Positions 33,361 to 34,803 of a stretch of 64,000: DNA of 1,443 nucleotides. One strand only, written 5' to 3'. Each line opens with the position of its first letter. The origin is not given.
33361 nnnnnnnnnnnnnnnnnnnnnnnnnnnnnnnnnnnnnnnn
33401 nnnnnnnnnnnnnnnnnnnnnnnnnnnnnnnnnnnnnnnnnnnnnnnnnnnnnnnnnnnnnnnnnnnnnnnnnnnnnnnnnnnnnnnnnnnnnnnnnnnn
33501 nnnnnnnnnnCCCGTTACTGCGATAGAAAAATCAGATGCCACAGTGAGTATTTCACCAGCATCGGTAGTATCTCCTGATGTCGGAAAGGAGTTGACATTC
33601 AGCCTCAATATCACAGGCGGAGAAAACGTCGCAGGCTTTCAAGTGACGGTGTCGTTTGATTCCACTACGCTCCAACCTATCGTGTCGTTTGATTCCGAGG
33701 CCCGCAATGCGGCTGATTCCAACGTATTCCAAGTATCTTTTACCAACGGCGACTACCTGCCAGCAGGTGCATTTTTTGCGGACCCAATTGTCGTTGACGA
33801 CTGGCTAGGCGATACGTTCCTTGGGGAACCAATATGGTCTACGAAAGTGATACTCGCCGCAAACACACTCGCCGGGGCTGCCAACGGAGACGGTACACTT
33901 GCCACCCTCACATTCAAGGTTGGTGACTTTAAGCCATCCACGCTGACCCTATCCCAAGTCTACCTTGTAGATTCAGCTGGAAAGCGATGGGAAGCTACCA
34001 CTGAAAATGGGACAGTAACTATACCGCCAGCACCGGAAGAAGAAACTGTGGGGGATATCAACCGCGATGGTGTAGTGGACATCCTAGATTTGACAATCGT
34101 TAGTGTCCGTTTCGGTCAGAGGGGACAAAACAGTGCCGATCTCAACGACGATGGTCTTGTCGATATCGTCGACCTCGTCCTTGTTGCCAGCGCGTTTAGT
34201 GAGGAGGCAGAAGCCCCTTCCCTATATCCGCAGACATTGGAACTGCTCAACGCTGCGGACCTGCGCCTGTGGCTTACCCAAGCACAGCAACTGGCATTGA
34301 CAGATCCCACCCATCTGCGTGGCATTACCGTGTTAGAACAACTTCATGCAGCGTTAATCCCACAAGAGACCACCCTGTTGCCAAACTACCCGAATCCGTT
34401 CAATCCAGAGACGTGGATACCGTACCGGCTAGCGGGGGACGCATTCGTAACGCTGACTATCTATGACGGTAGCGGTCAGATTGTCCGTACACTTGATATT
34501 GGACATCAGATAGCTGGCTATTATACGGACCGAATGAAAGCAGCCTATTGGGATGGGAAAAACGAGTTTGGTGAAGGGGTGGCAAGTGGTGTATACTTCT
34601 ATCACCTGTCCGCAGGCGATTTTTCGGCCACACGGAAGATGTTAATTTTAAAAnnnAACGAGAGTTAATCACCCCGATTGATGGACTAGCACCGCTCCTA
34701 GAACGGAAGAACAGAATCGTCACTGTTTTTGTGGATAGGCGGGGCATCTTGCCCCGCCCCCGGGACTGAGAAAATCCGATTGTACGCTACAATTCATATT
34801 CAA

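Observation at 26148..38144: Cohesin-dockerin modules on T9SS-secreted giant repeat proteins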

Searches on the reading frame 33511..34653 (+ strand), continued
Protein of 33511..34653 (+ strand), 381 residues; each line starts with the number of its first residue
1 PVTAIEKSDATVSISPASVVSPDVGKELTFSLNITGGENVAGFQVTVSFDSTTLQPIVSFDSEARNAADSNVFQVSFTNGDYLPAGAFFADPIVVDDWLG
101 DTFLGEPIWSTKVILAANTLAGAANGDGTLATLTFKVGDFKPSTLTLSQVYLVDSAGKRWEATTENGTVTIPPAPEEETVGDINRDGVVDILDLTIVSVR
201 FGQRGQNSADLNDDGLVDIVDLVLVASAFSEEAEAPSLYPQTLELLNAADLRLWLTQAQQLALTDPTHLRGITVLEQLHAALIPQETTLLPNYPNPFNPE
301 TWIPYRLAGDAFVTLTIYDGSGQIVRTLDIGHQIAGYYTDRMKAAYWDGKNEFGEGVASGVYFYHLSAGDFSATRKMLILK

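Call 84: search_protein_families(library=ncbifam, proteins=[L044:7-1359:+, L044:1374-2882:+, L044:3043-5013:+, L044:6426-7661:+, L044:7985-10669:+, L005:1737-3917:+, L005:4139-6715:+, L005:11187-13814:+], max_evalue=0.001)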
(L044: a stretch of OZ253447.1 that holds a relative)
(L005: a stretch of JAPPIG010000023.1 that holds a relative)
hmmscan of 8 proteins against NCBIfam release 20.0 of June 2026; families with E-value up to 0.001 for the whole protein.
L044:7-1359:+ (451 aa): 2 families
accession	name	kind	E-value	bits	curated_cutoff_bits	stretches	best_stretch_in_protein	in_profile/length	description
NF008007.0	PRK10736.1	equivalog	1.2e-72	245.2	495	1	18-292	13-285/374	DNA-protecting protein DprA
TIGR00732.1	dprA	equivalog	1.5e-70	236.8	191.15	1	73-286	2-216/220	DNA-processing protein DprA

L044:1374-2882:+ (503 aa): 17 families
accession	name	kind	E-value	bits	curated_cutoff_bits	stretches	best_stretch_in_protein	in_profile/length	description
TIGR00131.1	gal_kin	equivalog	2.2e-51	175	226.65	1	43-467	18-367/388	galactokinase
NF003472.0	PRK05101.1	equivalog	8.1e-49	166.5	499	2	43-269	21-225/382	galactokinase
NF003006.0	PRK03817.1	equivalog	1.5e-45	155.7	443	2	126-283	61-214/352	galactokinase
NF003705.0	PRK05322.1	equivalog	6.5e-40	137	385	2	44-271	21-228/388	galactokinase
NF001816.0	PRK00555.1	equivalog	1.2e-32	113.3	509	2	46-231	6-167/363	galactokinase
NF003036.0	PRK03926.1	equivalog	6.6e-25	87.8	403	2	119-255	45-169/302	mevalonate kinase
TIGR00549.1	mevalon_kin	equivalog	2.6e-22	79.6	163.05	2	116-263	46-183/276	mevalonate kinase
TIGR00191.1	thrB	equivalog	1.6e-09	37.1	168.25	1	143-220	70-137/304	homoserine kinase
NF002288.1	PRK01212.1-4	equivalog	2.1e-08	33.6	194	1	153-225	74-145/303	homoserine kinase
NF040725.1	panto_kin_Meth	equivalog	8.3e-07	28.2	380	1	156-205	86-135/286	pantoate kinase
TIGR01920.1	Shik_kin_archae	equivalog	1.1e-06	28.3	126.85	1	154-203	68-117/266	shikimate kinase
TIGR00154.1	ispE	equivalog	2.5e-06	27.3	138.7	1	152-232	84-160/294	4-(cytidine 5'-diphospho)-2-C-methyl-D-erythritol kinase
NF049969.1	GlMnHpPKinHddA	equivalog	2.6e-06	27.1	600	1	156-225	98-167/338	D-glycero-D-manno-heptose 7-phosphate kinase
NF002870.0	PRK03188.1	equivalog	1.3e-05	24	286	1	153-201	91-139/310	4-(cytidine 5'-diphospho)-2-C-methyl-D-erythritol kinase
TIGR01220.1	Pmev_kin_Gr_pos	equivalog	4.1e-05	22.8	165.7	1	169-211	118-160/358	phosphomevalonate kinase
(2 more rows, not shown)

L044:3043-5013:+ (657 aa): 0 families

L044:6426-7661:+ (412 aa): 19 families
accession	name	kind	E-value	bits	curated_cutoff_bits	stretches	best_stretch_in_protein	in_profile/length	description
NF002854.0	PRK03147.1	subfamily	2.7e-28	99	170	1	260-389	29-155/176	thiol-disulfide oxidoreductase ResA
NF047696.1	ThlDiSintTplARhiz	equivalog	2.7e-18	66.5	230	1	271-384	75-191/219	thiol:disulfide interchange protein TlpA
TIGR00385.1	dsbE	subfamily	7.3e-14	51.7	123.15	1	267-401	34-164/173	DsbE family thiol:disulfide interchange protein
NF041054.1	WAxxUGC_long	equivalog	1.7e-12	47.3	300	1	260-354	69-165/354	ResA-like WAxxUGC motif-containing protein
NF041202.1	StoA_CxxC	exception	3.2e-10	40.1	210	1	272-387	32-145/163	endospore biogenesis thiol-disulfide oxidoreductase StoA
TIGR01068.1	thioredoxin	equivalog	3.9e-09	36.6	96.8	1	294-351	15-70/101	thioredoxin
NF011941.0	PRK15412.1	equivalog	5.4e-09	35.8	359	1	266-399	38-167/185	thiol:disulfide interchange protein DsbE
NF006960.0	PRK09437.1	equivalog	2.2e-07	30.9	140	1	269-372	6-106/156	thioredoxin-dependent thiol peroxidase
NF006898.0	PRK09381.1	equivalog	1.5e-06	28.5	138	1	295-337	23-64/109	thioredoxin TrxA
NF009669.0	PRK13190.1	equivalog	2.1e-06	27.1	261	1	269-336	5-72/203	putative peroxiredoxin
NF009668.0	PRK13189.1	equivalog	3.2e-06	26.5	211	1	263-340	6-84/224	peroxiredoxin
NF040737.1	peroxi_PrxU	equivalog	1.1e-05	25.3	270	1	259-404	28-186/233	thioredoxin-dependent peroxiredoxin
NF010625.0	PRK14018.1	equivalog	1.2e-05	24.1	522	1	281-387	46-153/521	bifunctional peptide-methionine (S)-S-oxide reductase MsrA/peptide-methionine (R)-S-oxide reductase MsrB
NF008229.0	PRK10996.1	equivalog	2.5e-05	24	125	1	294-356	53-113/141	thioredoxin TrxC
NF047697.1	ThioredTrxAClost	equivalog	3.5e-05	23.9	140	1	294-325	18-49/105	thioredoxin TrxA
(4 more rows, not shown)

L044:7985-10669:+ (895 aa): 11 families
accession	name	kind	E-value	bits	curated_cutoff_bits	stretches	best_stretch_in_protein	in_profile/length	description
TIGR03866.1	PQQ_ABC_repeats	subfamily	3.6e-17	62.4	287.3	2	149-354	20-225/310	PQQ-dependent catabolism-associated beta-propeller protein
NF052340.1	hydrazine_beta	equivalog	2.2e-13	50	560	0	382-585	34-246/372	hydrazine synthase subunit beta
TIGR02608.1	delta_60_rpt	domain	1.3e-12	47.3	76.5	0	612-631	2-21/55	delta-60 repeat domain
TIGR02800.1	propeller_TolB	equivalog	4.3e-12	45.7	343.15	0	513-564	197-250/418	Tol-Pal system beta propeller repeat protein TolB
NF033523.0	lasso_peptidase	equivalog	3.9e-09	35.8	400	0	292-354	84-147/638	Atxe2 family lasso peptide isopeptidase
TIGR04183.1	Por_Secre_tail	domain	1.8e-08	34.3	23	1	807-893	2-71/72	T9SS type A sorting domain-containing protein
NF009276.0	PRK12633.1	equivalog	2.7e-07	30.6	383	1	824-887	128-186/234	flagellar basal body rod modification protein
NF033707.1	T9SS_sortase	equivalog_domain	1.3e-06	26.4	420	1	803-882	998-1077/1095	type IX secretion system sortase PorU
NF005176.1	PRK06655.1-1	equivalog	6e-06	26.3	230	1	824-883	96-150/197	flagellar hook assembly protein FlgD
NF045725.1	TmcD_fam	equivalog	1.3e-05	24.3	440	0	463-564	263-358/412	electron transfer complex subunit TmcD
NF052323.1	T9SSA_dep_M6i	equivalog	4.2e-05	21.7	600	1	806-890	960-1034/1043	T9SS-dependent M6-like inactivated metalloprotease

L005:1737-3917:+ (727 aa): 6 families
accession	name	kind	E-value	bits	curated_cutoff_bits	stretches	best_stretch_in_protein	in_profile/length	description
TIGR03866.1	PQQ_ABC_repeats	subfamily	3.8e-17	62.3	287.3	0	106-253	20-163/310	PQQ-dependent catabolism-associated beta-propeller protein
TIGR02800.1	propeller_TolB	equivalog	1.1e-15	57.5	343.15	0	50-150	241-343/418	Tol-Pal system beta propeller repeat protein TolB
NF052340.1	hydrazine_beta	equivalog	1.2e-11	44.3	560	1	40-234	29-227/372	hydrazine synthase subunit beta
TIGR02608.1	delta_60_rpt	domain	8.4e-07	28.8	76.5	0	358-378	1-21/55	delta-60 repeat domain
NF053518.1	DipepPtdsDpp5Prph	equivalog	9.1e-05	21.1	900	0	54-102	217-265/655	dipeptidyl-peptidase Dpp5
NF002183.0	PRK01029.1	equivalog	0.00021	20.5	405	0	49-83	332-370/429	Tol-Pal system protein TolB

L005:4139-6715:+ (859 aa): 14 families
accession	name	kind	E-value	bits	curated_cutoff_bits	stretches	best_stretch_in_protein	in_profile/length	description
TIGR03866.1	PQQ_ABC_repeats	subfamily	1.9e-18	66.6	287.3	1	105-300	20-215/310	PQQ-dependent catabolism-associated beta-propeller protein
NF052340.1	hydrazine_beta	equivalog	1.3e-15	57.4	560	0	337-518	33-223/372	hydrazine synthase subunit beta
TIGR02800.1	propeller_TolB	equivalog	5.5e-13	48.6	343.15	0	469-520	197-250/418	Tol-Pal system beta propeller repeat protein TolB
TIGR02608.1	delta_60_rpt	domain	2.6e-12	46.4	76.5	0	425-442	5-22/55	delta-60 repeat domain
NF033523.0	lasso_peptidase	equivalog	4.8e-08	32.2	400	0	338-403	89-156/638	Atxe2 family lasso peptide isopeptidase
NF052342.1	hydrazine_BC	exception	6e-08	31.3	1250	0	342-478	44-183/690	hydrazine synthase subunit beta-gamma fusion subunit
NF045725.1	TmcD_fam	equivalog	1.1e-07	31.1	440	0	457-520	297-358/412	electron transfer complex subunit TmcD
TIGR04183.1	Por_Secre_tail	domain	2.9e-07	30.4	23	1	771-857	2-71/72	T9SS type A sorting domain-containing protein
NF005176.1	PRK06655.1-1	equivalog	2.4e-06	27.6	230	1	787-848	95-151/197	flagellar hook assembly protein FlgD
NF002183.0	PRK01029.1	equivalog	1.6e-05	24.1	405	0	467-554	285-380/429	Tol-Pal system protein TolB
NF009276.0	PRK12633.1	equivalog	0.0001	22.1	383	0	787-848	127-183/234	flagellar basal body rod modification protein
NF033707.1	T9SS_sortase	equivalog_domain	0.0003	18.6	420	1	768-846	999-1077/1095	type IX secretion system sortase PorU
NF052323.1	T9SSA_dep_M6i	equivalog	0.00035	18.6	600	1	758-848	950-1028/1043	T9SS-dependent M6-like inactivated metalloprotease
TIGR03075.1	PQQ_enz_alc_DH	subfamily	0.0008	18.1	480.05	0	275-349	445-519/530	PQQ-dependent dehydrogenase, methanol/ethanol family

L005:11187-13814:+ (876 aa): 7 families
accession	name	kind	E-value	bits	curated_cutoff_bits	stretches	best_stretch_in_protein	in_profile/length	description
TIGR03866.1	PQQ_ABC_repeats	subfamily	2e-10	40.3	287.3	1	262-368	46-153/310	PQQ-dependent catabolism-associated beta-propeller protein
TIGR04183.1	Por_Secre_tail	domain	1.8e-08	34.2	23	1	788-874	2-71/72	T9SS type A sorting domain-containing protein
NF033707.1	T9SS_sortase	equivalog_domain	3.8e-07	28.2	420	1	786-863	1000-1077/1095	type IX secretion system sortase PorU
NF009276.0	PRK12633.1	equivalog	8.1e-06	25.7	383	1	805-868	128-186/234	flagellar basal body rod modification protein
NF052323.1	T9SSA_dep_M6i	equivalog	1.1e-05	23.6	600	1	787-871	960-1034/1043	T9SS-dependent M6-like inactivated metalloprotease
NF005176.1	PRK06655.1-1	equivalog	9.2e-05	22.4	230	1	805-864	96-150/197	flagellar hook assembly protein FlgD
NF052228.1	T9SS_PorZ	equivalog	0.00039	19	260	1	788-868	676-747/757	type IX secretion system anionic LPS delivery protein PorZ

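Call 96: search_protein_families(library=pfam, proteins=[L044:3043-5013:+, L047:7440-8198:+, L047:6886-7410:+, L047:2835-3824:+, L044:5136-6188:+, L047:9051-9980:+], max_evalue=0.1)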
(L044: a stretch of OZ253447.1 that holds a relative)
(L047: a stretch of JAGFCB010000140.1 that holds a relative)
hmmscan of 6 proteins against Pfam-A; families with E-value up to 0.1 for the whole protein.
L044:3043-5013:+ (657 aa): 2 families
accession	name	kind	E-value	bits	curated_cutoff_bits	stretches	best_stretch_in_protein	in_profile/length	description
PF20581.3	DUF6785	-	8.1e-165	549.5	25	1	20-517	1-498/498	Family of unknown function (DUF6785)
PF20580.3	DUF6784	-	1.4e-30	105.9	26.4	1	556-653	2-99/101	Domain of unknown function (DUF6784)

L047:7440-8198:+ (253 aa): 0 families

L047:6886-7410:+ (175 aa): 1 family
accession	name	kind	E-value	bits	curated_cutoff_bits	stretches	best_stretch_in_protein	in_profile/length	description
PF18135.7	Type_ISP_C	-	2.6e-09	37.1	25.9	1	103-151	291-342/342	Type ISP C-terminal specificity domain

L047:2835-3824:+ (330 aa): 2 families
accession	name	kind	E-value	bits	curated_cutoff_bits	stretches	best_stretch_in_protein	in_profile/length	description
PF03706.18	LPG_synthase_TM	-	2.4e-25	90.1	33.4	1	19-317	6-300/302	Lysylphosphatidylglycerol synthase TM region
PF16926.10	HisKA_4TM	-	0.037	14.3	22.6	1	112-178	22-86/130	Archaeal 4TM region of histidine kinase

L044:5136-6188:+ (351 aa): 3 families
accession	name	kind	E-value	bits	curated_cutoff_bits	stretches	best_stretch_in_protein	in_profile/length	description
PF03349.22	Toluene_X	-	0.00035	19.6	29.7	1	22-78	6-58/421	Outer membrane protein transport protein (OMPP1/FadL/TodX)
PF18990.6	DUF5723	-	0.0036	17.5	26.8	1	193-249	202-254/376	Family of unknown function (DUF5723)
PF19572.5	PorV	-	0.0073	16.3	27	1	31-72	12-53/243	Type IX secretion system protein PorV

L047:9051-9980:+ (310 aa): 4 families
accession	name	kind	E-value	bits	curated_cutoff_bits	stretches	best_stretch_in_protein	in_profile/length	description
PF19572.5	PorV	-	8.2e-12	45.6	27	1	29-221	6-219/243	Type IX secretion system protein PorV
PF03687.19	UPF0164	-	3.1e-05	23.4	21.4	1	36-121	41-126/325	Uncharacterised protein family (UPF0164)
PF03349.22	Toluene_X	-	0.003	16.5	29.7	0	54-81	30-57/421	Outer membrane protein transport protein (OMPP1/FadL/TodX)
PF11751.14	PorP_SprF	-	0.017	15.1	22.3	0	212-271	221-261/273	Type IX secretion system membrane protein PorP/SprF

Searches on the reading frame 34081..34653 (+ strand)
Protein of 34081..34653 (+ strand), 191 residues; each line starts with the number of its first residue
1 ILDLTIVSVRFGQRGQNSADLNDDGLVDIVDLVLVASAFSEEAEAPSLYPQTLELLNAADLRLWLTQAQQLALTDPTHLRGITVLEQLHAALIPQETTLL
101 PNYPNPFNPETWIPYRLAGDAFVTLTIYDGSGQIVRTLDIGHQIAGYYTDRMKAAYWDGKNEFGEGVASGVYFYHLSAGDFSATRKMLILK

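Call 7: search_protein_families(library=pfam, proteins=[window:34081-34653:+], max_evalue=10)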
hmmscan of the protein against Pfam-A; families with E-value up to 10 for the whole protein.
window:34081-34653:+ (191 aa): 4 families
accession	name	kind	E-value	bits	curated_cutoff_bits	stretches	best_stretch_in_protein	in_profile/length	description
PF13860.13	FlgD_ig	-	1.5e-08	35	27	1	122-178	24-75/79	FlgD Ig-like domain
PF18962.6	Por_Secre_tail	-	0.00036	21.2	27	2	103-136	2-35/75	Secretion system C-terminal sorting domain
PF13585.12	CHU_C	-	0.0014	19.1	27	1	125-178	31-72/86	CHU_C Type IX secretion signal domain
PF00404.24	Dockerin_1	-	0.044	14.4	22.9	1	17-36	34-53/57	Dockerin type I domain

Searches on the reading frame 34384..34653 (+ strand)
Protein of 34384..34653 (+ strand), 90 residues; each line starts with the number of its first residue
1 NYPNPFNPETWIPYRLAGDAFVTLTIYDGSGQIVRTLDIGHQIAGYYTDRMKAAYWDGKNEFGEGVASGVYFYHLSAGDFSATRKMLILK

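Call 90: search_solved_structures(query=window:34384-34653:+, max_evalue=10)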
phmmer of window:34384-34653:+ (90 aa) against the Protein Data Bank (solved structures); distinct sequences matched with E-value up to 10: 9.
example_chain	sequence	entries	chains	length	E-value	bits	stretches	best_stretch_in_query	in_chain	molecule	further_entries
7eh9_A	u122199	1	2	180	0.00015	25.4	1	21-78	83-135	Basal-body rod modification protein FlgD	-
7bhq_A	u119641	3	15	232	0.00025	24.7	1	21-78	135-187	Basal-body rod modification protein FlgD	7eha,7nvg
3osv_A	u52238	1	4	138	0.013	19.2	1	21-75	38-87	Flagellar basal-body rod modification protein FlgD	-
6za2_A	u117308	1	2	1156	0.091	16.5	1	14-76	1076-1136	Por secretion system protein porU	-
1xf1_A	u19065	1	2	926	0.14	15.9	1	48-77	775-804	C5a peptidase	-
8bty_A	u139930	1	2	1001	0.16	15.7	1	48-77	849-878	C5a peptidase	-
3eif_A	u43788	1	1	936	0.45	14.2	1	48-77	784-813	C5a peptidase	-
7yzx_A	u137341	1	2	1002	0.58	13.9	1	48-77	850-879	C5a peptidase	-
7bj3_A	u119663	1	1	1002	0.58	13.9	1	48-77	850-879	C5a peptidase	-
